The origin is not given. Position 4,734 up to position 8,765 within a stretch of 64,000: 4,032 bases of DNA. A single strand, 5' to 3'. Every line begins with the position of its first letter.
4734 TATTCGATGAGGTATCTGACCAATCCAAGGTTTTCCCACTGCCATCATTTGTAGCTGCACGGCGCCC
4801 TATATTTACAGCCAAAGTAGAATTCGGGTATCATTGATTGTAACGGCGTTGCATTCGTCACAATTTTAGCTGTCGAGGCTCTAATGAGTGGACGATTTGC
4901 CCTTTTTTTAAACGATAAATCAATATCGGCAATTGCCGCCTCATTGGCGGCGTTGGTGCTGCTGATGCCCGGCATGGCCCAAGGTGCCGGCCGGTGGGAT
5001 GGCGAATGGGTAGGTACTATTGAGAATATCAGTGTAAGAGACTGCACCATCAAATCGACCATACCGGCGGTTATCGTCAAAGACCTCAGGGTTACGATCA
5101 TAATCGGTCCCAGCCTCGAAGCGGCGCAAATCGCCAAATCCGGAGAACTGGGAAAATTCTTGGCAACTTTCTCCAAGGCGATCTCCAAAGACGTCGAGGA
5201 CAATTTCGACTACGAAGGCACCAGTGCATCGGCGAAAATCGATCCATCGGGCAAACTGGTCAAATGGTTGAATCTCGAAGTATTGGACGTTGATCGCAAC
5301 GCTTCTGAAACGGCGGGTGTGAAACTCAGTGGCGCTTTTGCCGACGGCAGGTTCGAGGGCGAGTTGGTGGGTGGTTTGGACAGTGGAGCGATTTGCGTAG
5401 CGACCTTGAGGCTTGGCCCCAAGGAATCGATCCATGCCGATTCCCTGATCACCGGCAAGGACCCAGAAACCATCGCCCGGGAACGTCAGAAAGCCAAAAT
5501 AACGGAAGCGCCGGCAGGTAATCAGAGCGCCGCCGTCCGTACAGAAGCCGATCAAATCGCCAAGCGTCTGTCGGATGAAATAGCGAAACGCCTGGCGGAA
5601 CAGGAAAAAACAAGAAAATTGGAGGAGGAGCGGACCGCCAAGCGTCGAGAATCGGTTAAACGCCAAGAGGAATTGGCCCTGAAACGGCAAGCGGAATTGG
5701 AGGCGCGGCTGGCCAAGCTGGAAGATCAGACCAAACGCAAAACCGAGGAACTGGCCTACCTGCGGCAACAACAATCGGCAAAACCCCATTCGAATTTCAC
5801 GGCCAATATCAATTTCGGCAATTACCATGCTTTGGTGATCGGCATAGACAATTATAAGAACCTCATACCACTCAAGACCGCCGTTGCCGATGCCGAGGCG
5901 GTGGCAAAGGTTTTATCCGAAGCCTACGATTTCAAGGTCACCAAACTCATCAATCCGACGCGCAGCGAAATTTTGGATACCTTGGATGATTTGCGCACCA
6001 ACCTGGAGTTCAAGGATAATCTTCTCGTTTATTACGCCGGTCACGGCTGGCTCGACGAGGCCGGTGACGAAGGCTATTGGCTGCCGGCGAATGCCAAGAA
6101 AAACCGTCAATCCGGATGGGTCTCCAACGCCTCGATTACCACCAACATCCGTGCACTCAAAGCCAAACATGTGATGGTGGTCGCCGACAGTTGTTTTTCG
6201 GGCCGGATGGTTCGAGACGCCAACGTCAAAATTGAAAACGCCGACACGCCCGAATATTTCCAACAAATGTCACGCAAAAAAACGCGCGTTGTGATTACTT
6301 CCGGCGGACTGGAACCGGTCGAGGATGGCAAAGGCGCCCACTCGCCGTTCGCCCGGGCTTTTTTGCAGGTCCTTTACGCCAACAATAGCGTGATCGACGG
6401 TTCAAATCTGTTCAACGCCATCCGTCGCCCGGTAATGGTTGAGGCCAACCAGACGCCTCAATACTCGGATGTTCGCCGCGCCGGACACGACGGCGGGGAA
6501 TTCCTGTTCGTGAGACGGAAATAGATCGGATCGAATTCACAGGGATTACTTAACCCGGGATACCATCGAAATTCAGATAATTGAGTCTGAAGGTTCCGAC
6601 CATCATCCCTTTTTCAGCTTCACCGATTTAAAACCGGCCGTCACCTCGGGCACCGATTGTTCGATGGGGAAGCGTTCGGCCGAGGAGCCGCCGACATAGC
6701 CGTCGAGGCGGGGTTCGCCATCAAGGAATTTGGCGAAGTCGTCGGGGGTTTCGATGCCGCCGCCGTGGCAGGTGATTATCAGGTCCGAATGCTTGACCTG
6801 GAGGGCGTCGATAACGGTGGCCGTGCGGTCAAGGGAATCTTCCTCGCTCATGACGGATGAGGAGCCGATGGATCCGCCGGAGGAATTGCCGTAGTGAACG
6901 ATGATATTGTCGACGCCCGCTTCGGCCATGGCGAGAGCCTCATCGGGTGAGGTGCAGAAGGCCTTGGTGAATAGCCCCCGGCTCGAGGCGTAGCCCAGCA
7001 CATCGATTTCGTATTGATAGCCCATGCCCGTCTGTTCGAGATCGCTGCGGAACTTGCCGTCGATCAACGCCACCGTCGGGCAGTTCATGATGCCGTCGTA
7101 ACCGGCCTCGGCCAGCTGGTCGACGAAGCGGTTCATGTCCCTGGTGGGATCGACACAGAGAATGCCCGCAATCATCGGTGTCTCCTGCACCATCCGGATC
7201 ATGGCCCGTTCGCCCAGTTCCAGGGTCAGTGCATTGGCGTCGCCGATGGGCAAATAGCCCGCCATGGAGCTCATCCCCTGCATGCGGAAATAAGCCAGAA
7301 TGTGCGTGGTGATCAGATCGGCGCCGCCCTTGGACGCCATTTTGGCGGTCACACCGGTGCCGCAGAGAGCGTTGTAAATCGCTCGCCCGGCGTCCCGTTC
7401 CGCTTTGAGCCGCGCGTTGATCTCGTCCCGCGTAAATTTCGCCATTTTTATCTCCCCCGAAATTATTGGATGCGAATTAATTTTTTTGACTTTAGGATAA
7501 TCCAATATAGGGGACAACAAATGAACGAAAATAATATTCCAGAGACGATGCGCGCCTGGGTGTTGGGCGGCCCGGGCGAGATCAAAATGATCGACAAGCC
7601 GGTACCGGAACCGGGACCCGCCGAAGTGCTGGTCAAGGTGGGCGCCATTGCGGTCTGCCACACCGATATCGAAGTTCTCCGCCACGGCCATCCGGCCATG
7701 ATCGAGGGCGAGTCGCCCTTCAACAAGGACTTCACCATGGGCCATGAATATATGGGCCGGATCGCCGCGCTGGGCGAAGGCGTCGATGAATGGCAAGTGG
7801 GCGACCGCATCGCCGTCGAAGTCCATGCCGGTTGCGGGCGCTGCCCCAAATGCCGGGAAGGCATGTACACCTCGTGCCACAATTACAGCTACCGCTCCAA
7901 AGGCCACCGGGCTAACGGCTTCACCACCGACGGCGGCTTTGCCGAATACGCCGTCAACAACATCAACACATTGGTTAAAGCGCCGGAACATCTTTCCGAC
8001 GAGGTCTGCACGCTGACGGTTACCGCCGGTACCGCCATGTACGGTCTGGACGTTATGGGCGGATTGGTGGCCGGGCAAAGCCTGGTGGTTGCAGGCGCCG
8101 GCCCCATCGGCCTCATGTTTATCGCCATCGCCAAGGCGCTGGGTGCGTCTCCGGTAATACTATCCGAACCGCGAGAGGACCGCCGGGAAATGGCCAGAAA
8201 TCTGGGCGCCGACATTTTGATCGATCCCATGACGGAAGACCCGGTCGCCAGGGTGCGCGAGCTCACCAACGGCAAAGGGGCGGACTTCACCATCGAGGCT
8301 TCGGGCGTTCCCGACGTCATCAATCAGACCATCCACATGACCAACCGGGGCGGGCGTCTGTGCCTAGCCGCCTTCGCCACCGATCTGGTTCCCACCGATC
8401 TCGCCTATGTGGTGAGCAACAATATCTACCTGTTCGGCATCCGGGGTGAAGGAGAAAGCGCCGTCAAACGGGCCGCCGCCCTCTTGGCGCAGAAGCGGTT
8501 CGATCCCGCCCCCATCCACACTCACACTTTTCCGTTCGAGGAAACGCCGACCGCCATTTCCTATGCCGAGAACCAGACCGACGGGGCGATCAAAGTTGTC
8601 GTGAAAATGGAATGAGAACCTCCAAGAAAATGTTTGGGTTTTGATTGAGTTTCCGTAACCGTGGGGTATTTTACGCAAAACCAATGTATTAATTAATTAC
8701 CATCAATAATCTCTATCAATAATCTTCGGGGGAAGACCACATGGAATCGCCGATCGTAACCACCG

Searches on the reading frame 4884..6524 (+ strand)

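Call 36: search_protein_families(library=pfam, proteins=[window:4884-6524:+], max_evalue=0.001)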
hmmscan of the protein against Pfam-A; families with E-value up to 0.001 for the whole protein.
window:4884-6524:+ (546 aa): 1 family
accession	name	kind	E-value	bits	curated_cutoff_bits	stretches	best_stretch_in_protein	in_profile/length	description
PF00656.27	Peptidase_C14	-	7.2e-24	85.2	21.4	1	315-529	3-225/233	Caspase domain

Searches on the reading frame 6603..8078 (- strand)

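Call 36: search_protein_families(library=pfam, proteins=[window:6603-8078:-], max_evalue=0.001)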
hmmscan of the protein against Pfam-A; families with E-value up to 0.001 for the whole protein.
window:6603-8078:- (491 aa): 1 family
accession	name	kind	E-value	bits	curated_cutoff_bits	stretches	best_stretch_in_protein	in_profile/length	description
PF09370.16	PEP_hydrolase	-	2.4e-81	273.3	33.8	1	219-485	1-266/267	Phosphoenolpyruvate hydrolase-like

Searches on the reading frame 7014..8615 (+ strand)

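Call 36: search_protein_families(library=pfam, proteins=[window:7014-8615:+], max_evalue=0.001)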
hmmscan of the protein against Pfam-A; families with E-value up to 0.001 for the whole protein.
window:7014-8615:+ (533 aa): 4 families
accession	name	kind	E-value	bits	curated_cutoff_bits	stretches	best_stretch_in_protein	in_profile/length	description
PF00107.32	ADH_zinc_N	-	1e-26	93.8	31.8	1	364-492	1-128/129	Zinc-binding dehydrogenase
PF08240.17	ADH_N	-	2.6e-25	89.1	23.5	1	201-325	1-104/104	Alcohol dehydrogenase GroES-like domain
PF16912.11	Glu_dehyd_C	-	7.4e-08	32.6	34.9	1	355-531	32-210/211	Glucose dehydrogenase C-terminus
PF13602.12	ADH_zinc_N_2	-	8.8e-06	27.1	27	1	397-521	1-126/134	Zinc-binding dehydrogenase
